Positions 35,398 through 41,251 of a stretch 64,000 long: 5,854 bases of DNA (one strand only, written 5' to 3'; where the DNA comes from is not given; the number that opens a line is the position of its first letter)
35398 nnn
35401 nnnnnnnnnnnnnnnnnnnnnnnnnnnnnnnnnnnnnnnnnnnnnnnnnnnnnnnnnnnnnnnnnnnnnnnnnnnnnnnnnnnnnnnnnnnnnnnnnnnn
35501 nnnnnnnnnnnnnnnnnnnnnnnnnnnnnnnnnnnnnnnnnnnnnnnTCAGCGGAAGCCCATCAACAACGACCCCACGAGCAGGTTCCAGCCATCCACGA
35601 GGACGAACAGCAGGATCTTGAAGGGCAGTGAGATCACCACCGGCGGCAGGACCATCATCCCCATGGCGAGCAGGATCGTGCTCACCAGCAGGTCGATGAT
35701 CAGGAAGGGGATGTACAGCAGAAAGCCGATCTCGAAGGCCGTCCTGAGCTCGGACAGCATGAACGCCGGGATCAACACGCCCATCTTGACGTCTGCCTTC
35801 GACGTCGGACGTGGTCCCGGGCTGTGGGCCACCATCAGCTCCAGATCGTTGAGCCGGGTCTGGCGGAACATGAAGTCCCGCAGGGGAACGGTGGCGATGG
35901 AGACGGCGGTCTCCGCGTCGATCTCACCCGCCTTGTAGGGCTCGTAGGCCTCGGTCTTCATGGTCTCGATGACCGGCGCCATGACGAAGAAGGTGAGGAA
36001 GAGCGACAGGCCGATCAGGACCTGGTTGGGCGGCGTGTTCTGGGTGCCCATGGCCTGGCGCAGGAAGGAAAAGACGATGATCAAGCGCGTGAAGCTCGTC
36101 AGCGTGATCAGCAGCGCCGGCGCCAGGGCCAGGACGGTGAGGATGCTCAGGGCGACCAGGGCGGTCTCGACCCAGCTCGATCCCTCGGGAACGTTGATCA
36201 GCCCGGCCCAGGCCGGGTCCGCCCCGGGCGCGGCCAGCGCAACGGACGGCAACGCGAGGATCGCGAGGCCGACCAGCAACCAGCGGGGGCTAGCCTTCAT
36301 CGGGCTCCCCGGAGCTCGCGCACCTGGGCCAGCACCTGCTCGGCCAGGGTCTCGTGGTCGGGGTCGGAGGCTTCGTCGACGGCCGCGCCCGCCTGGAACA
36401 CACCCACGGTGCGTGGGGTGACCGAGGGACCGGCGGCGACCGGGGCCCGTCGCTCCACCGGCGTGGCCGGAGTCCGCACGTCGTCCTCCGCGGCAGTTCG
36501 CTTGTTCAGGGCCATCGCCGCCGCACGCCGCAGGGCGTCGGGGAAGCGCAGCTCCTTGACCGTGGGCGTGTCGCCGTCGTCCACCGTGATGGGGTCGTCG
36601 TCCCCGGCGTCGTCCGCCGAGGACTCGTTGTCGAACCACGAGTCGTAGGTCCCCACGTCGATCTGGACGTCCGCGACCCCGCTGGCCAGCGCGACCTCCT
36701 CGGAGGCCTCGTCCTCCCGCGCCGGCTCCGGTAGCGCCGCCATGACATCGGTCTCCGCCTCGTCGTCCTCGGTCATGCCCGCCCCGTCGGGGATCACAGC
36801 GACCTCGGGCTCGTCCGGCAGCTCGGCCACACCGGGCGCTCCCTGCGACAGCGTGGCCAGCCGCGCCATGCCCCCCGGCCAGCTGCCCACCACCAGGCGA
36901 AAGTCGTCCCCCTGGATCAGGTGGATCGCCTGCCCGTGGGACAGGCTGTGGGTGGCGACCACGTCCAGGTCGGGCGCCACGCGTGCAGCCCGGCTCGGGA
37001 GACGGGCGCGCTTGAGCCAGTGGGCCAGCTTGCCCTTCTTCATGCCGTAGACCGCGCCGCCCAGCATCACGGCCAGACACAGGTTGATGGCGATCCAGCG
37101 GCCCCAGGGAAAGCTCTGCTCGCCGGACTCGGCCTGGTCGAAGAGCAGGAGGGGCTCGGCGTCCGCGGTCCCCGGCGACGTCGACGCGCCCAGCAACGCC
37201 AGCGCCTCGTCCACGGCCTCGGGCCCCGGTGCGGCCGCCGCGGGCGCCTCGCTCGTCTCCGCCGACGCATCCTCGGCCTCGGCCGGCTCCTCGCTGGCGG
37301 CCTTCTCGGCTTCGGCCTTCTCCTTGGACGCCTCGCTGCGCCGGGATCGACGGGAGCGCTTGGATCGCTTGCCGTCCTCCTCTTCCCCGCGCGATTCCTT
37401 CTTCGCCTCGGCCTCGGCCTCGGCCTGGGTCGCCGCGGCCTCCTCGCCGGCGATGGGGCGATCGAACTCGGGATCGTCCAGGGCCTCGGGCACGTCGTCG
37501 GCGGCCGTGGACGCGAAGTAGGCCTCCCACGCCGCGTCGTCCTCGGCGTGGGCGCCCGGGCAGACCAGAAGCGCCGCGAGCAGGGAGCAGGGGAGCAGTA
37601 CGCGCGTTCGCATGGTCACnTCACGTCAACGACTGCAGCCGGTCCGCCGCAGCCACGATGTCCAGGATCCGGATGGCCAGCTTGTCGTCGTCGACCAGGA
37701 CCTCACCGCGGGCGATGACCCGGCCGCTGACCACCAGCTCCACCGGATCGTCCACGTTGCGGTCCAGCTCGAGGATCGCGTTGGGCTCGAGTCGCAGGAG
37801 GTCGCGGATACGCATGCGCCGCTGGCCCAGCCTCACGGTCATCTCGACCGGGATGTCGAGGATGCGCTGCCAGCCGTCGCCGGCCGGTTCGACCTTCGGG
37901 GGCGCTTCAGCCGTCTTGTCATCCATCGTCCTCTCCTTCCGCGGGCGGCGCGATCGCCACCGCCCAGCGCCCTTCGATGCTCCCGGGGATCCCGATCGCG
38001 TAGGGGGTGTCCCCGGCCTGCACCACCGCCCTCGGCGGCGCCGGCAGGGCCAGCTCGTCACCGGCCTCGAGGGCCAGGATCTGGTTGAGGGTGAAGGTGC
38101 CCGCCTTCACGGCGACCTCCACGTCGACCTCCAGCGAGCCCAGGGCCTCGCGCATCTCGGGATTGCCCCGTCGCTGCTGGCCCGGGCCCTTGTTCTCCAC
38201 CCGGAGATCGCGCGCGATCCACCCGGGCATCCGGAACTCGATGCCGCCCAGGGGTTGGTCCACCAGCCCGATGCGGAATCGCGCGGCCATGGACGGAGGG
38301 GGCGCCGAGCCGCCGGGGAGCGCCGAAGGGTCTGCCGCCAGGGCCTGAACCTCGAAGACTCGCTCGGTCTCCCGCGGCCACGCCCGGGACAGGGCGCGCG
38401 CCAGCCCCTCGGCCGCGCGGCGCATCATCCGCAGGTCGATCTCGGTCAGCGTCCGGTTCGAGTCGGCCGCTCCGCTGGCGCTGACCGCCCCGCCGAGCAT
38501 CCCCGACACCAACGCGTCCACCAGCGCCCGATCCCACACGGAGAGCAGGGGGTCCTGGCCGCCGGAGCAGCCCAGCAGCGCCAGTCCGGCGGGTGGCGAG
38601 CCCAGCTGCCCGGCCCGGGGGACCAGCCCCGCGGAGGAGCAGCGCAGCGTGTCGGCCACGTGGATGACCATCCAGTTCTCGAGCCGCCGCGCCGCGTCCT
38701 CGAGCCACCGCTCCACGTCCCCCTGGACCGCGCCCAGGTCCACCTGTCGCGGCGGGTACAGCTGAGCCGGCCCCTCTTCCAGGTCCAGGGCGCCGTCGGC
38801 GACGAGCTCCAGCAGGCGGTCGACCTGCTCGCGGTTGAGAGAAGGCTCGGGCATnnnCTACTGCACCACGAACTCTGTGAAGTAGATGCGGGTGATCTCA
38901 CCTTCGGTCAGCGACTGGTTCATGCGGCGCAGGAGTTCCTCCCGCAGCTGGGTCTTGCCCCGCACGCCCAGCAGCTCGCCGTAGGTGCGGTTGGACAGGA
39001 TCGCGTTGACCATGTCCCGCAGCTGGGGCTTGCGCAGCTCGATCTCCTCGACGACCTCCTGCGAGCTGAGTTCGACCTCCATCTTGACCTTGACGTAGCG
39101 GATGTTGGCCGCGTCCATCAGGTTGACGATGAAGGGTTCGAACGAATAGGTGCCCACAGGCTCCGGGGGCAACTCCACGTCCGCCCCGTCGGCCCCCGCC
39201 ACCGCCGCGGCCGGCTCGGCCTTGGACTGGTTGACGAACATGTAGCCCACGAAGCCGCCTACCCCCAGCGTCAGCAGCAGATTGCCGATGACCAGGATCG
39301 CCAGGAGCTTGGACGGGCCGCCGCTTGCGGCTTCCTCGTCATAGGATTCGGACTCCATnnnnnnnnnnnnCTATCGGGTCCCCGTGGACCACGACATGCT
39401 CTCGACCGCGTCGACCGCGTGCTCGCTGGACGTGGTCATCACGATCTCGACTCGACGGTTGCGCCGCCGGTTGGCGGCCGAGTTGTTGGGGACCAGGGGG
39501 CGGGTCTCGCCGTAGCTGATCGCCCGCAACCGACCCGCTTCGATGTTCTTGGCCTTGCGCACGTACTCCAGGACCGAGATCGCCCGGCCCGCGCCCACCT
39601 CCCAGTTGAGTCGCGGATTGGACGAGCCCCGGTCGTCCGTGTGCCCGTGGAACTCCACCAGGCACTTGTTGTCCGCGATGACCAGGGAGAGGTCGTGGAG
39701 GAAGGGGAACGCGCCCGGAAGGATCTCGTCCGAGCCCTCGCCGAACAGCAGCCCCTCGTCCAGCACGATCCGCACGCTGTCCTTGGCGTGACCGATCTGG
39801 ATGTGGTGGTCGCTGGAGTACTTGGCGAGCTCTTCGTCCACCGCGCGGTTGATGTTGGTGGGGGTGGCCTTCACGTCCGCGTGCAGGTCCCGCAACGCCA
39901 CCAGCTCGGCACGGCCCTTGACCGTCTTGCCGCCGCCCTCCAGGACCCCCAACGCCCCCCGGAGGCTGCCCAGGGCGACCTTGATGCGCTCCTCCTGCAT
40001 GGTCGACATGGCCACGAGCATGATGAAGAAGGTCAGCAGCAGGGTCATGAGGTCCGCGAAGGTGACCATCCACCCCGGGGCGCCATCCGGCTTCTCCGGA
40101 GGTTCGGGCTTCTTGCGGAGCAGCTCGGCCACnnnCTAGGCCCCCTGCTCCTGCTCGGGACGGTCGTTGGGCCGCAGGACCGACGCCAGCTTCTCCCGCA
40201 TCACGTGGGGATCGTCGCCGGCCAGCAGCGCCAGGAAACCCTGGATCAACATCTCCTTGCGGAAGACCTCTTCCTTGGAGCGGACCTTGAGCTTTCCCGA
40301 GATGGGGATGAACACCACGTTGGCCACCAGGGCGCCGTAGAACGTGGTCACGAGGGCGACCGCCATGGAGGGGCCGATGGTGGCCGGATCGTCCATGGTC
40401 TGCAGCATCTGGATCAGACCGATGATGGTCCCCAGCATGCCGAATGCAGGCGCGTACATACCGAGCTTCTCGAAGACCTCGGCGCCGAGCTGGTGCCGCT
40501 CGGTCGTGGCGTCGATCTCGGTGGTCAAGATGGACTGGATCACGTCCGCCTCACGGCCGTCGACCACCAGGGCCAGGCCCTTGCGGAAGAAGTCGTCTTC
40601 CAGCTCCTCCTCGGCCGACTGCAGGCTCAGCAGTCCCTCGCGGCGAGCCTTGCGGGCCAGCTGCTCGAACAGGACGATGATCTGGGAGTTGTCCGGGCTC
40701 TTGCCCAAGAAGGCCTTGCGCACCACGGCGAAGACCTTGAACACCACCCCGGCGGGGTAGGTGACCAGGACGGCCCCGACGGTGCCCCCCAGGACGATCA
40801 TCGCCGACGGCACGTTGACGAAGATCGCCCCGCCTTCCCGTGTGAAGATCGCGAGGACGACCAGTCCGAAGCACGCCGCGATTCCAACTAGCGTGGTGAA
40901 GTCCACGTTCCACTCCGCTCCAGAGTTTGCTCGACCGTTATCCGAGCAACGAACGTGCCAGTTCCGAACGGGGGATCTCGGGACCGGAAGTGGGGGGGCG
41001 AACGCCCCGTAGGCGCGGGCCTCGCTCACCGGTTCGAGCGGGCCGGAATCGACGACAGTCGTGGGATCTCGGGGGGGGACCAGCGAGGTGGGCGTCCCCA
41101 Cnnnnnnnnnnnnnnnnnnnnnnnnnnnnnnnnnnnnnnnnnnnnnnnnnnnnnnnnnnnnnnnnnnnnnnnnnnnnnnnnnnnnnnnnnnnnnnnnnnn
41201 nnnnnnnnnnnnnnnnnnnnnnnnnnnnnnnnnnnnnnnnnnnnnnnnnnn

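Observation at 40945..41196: Three sigma-54 promoters, each paired with an upstream GTCA-N6-TGAC palindrome: a candidate enhancer code for the resident FleQ-like activator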

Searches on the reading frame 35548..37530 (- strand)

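Call 17: search_protein_families(library=pfam, proteins=[window:35548-37530:-])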
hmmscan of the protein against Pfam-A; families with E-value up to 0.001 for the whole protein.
window:35548-37530:- (660 aa): 1 family
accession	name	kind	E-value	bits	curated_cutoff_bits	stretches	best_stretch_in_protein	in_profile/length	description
PF00813.25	FliP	-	7.1e-78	261.4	26.9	1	463-655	1-191/191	FliP family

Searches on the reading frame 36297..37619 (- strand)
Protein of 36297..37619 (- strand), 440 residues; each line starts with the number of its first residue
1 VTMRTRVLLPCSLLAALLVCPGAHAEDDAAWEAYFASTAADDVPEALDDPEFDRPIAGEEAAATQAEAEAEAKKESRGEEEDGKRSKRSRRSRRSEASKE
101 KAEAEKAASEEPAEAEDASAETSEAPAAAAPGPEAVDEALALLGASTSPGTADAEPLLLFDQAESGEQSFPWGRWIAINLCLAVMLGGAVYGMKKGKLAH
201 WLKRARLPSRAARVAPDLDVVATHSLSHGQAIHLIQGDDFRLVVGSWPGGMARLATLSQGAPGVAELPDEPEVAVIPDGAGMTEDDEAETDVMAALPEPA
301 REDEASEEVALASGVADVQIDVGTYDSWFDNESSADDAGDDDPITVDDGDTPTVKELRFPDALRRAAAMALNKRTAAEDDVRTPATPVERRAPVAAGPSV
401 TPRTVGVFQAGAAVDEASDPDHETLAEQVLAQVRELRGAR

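Call 17: search_protein_families(library=pfam, proteins=[window:36297-37619:-])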
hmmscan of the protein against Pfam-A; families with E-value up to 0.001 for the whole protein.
window:36297-37619:- (440 aa): 1 family
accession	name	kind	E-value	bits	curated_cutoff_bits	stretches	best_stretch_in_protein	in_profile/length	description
PF04347.18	FliO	-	0.00098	19.6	22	0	209-261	13-65/91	Flagellar biosynthesis protein, FliO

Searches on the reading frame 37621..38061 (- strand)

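Call 18: search_protein_families(library=pfam, proteins=[window:37621-38061:-])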
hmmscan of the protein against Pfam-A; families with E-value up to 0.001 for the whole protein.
window:37621-38061:- (146 aa): 1 family
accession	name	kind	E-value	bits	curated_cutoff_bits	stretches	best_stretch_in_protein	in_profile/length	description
PF01052.25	FliMN_C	-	3.6e-23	81.7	23.8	1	65-136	1-72/73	Type III flagellar switch regulator (C-ring) FliN C-term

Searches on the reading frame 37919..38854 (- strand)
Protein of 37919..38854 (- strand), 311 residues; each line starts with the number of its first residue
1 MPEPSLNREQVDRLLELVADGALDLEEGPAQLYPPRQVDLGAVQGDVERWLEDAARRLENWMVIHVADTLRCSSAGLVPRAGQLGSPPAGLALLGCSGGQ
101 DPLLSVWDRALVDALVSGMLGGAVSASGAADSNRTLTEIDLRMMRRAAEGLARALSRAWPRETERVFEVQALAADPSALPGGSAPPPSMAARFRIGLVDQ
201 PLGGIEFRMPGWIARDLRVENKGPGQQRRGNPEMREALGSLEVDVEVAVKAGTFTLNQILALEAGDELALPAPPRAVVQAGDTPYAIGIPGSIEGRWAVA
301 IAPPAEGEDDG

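Call 18: search_protein_families(library=pfam, proteins=[window:37919-38854:-])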
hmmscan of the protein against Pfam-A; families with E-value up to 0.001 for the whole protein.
window:37919-38854:- (311 aa): 1 family
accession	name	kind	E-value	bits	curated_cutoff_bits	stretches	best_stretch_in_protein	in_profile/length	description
PF01052.25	FliMN_C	-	1.9e-08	34.6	23.8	1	237-301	2-68/73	Type III flagellar switch regulator (C-ring) FliN C-term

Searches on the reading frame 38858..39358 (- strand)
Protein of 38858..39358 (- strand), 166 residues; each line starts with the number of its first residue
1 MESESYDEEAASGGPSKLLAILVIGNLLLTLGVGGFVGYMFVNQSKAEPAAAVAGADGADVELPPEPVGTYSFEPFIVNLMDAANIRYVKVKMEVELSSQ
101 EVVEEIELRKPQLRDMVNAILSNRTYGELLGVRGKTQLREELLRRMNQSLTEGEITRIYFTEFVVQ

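Call 18: search_protein_families(library=pfam, proteins=[window:38858-39358:-])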
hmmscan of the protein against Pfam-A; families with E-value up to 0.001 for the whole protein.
window:38858-39358:- (166 aa): 1 family
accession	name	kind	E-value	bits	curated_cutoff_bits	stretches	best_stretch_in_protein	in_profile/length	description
PF03748.19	FliL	-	7.7e-25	87.9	24.6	1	71-166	2-103/103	Flagellar basal body-associated protein FliL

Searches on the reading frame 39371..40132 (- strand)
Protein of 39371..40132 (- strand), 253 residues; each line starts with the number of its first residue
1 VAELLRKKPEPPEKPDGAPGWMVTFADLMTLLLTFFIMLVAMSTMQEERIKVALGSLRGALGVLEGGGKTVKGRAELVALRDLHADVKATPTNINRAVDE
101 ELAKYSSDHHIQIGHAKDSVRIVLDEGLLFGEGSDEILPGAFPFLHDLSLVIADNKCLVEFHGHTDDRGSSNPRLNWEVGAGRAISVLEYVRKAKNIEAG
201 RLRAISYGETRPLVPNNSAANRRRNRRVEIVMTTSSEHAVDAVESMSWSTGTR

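Call 18: search_protein_families(library=pfam, proteins=[window:39371-40132:-])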
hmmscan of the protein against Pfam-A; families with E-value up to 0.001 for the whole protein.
window:39371-40132:- (253 aa): 2 families
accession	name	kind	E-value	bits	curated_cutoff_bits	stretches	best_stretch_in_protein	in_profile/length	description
PF13677.11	MotB_plug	-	1.3e-18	66.8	24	1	6-61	2-58/58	Membrane MotB of proton-channel complex MotA/MotB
PF00691.25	OmpA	-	5.2e-11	43.2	27.2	1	129-226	1-98/98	OmpA family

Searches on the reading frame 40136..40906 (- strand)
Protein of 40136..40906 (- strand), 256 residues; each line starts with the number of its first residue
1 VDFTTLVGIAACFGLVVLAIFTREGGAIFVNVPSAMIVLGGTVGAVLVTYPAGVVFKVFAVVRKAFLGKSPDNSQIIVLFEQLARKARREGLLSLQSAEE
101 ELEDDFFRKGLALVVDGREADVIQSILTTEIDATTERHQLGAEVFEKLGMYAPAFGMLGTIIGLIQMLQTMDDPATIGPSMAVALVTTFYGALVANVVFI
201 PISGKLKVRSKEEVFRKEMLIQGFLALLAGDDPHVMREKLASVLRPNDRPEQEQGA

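Call 29: find_homologous_proteins(query=window:40136-40906:-)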
Query window:40136-40906:- (256 aa): 3572 proteins with E <= 0.001 among 8000 candidates; the best 120 are listed.
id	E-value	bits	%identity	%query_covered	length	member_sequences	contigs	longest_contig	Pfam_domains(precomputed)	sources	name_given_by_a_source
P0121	6.2e-153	525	96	100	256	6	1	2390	PF01618.22,PF20560.4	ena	-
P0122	3.3e-151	519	95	100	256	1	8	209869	PF01618.22,PF20560.4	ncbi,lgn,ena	-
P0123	1.0e-142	492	89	100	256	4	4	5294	PF01618.22,PF20560.4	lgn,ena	-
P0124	1.9e-141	487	88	100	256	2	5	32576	PF01618.22,PF20560.4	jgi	-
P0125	8.6e-134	462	82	99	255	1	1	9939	PF01618.22,PF20560.4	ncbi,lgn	-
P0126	1.4e-129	449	79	100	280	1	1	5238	PF01618.22,PF20560.4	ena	-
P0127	1.7e-127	442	80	99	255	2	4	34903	PF01618.22,PF20560.4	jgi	-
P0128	4.2e-126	437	77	100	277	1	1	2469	PF01618.22,PF20560.4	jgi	-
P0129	3.5e-124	431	77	100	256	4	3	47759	PF01618.22,PF20560.4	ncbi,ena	-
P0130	3.2e-123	428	76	99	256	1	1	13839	PF01618.22,PF20560.4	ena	-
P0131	8.0e-122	423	76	99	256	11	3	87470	PF01618.22,PF20560.4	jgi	-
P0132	6.4e-110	384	68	100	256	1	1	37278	PF01618.22,PF20560.4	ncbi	-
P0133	2.3e-107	376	64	100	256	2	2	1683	PF01618.22,PF20560.4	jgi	-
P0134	4.2e-107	375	68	99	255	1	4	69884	PF01618.22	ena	-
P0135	3.1e-106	372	67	97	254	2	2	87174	PF01618.22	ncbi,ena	-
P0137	1.5e-84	301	54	99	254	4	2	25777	PF01618.22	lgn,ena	-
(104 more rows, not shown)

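Call 30: find_encoding_contigs(protein=P0131, flank=10000, max_places=1)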
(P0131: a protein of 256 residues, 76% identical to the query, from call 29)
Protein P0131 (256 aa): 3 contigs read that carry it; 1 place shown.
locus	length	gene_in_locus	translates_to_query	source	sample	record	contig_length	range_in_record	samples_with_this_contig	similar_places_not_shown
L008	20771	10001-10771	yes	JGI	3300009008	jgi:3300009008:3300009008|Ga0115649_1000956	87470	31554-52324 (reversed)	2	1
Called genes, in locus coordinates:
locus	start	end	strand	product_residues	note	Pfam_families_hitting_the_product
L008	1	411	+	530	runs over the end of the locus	PF01514:YscJ_FliF, PF08345:YscJ_FliF_C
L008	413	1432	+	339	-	PF03448:MgtE_N (faint), PF14842:FliG_N, PF14841:FliG_M, PF01706:FliG_C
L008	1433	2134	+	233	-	PF02108:FliH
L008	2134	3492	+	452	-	PF02874:ATP-synt_ab_N (weak), PF00006:ATP-synt_ab, PF18269:T3SS_ATPase_C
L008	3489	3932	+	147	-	PF02050:FliJ (weak)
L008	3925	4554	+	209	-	PF03448:MgtE_N (weak)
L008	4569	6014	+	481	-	-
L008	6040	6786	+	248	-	PF03963:FlgD, PF13860:FlgD_ig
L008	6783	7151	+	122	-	-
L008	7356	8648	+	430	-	PF00460:Flg_bb_rod (weak), PF22692:LlgE_F_G_D1, PF07559:FlgE_D2, PF06429:Flg_bbr_C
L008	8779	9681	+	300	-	PF08668:HDOD, PF01966:HD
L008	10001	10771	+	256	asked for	PF20560:MotA_N (weak), PF01618:MotA_ExbB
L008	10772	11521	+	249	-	PF13677:MotB_plug, PF00691:OmpA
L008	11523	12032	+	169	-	PF03748:FliL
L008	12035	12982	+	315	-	PF01052:FliMN_C (weak)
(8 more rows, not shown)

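Call 31: find_encoding_contigs(protein=P0134, flank=10000, max_places=1)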
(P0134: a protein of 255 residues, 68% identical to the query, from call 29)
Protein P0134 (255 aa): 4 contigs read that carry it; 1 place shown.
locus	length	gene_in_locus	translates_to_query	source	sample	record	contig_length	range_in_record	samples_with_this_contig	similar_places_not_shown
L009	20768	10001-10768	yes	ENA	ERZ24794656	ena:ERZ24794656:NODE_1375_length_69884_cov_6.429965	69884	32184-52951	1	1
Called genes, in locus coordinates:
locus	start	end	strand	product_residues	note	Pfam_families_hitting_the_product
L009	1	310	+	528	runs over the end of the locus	PF01514:YscJ_FliF, PF08345:YscJ_FliF_C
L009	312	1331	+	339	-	PF14842:FliG_N, PF14841:FliG_M, PF01706:FliG_C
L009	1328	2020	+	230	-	PF02108:FliH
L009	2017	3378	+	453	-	PF02874:ATP-synt_ab_N (weak), PF00006:ATP-synt_ab, PF18269:T3SS_ATPase_C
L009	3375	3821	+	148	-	PF02050:FliJ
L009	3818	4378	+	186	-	PF03448:MgtE_N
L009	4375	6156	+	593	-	-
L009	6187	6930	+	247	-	PF03963:FlgD, PF13860:FlgD_ig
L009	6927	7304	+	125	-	-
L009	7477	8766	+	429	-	PF22692:LlgE_F_G_D1, PF07559:FlgE_D2, PF06429:Flg_bbr_C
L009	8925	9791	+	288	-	PF08668:HDOD, PF01966:HD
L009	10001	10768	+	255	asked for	PF01618:MotA_ExbB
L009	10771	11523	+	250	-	PF13677:MotB_plug, PF00691:OmpA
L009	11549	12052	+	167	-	PF03748:FliL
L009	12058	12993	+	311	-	PF01052:FliMN_C (weak)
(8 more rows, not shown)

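Call 32: find_encoding_contigs(protein=P0137, flank=10000, max_places=1)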
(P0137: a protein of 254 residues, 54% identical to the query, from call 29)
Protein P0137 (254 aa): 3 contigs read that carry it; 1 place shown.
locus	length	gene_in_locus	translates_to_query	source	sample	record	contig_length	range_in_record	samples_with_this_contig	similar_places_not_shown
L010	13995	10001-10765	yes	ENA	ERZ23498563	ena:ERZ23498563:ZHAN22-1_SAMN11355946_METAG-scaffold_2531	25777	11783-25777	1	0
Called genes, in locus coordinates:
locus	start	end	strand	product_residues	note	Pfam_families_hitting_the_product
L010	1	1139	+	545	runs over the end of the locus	-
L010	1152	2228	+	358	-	PF03448:MgtE_N (faint), PF14842:FliG_N, PF14841:FliG_M, PF01706:FliG_C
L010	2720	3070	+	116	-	PF02108:FliH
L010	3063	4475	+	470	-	PF02874:ATP-synt_ab_N (weak), PF00006:ATP-synt_ab, PF18269:T3SS_ATPase_C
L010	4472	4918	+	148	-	PF02050:FliJ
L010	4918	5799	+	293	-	-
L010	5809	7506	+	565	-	-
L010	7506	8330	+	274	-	PF03963:FlgD, PF13861:FLgD_tudor, PF13860:FlgD_ig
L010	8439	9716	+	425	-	PF00460:Flg_bb_rod (faint), PF22692:LlgE_F_G_D1, PF07559:FlgE_D2, PF06429:Flg_bbr_C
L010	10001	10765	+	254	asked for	PF01618:MotA_ExbB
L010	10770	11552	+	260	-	PF13677:MotB_plug, PF00691:OmpA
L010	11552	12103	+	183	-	PF03748:FliL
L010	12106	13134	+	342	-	PF02154:FliM, PF01052:FliMN_C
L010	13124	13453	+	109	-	PF01052:FliMN_C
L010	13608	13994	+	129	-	?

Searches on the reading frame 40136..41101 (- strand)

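Call 9: search_protein_families(library=pfam, proteins=[window:40136-41101:-])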
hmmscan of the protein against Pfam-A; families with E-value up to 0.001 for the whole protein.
window:40136-41101:- (321 aa): 2 families
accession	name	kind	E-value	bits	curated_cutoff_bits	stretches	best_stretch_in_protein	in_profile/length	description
PF01618.21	MotA_ExbB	-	1.7e-32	112.3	22.9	1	165-283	3-126/127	MotA/TolQ/ExbB proton channel family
PF20560.3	MotA_N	-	1.9e-06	28.4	27.3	1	72-156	2-91/91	Motility protein A N-terminal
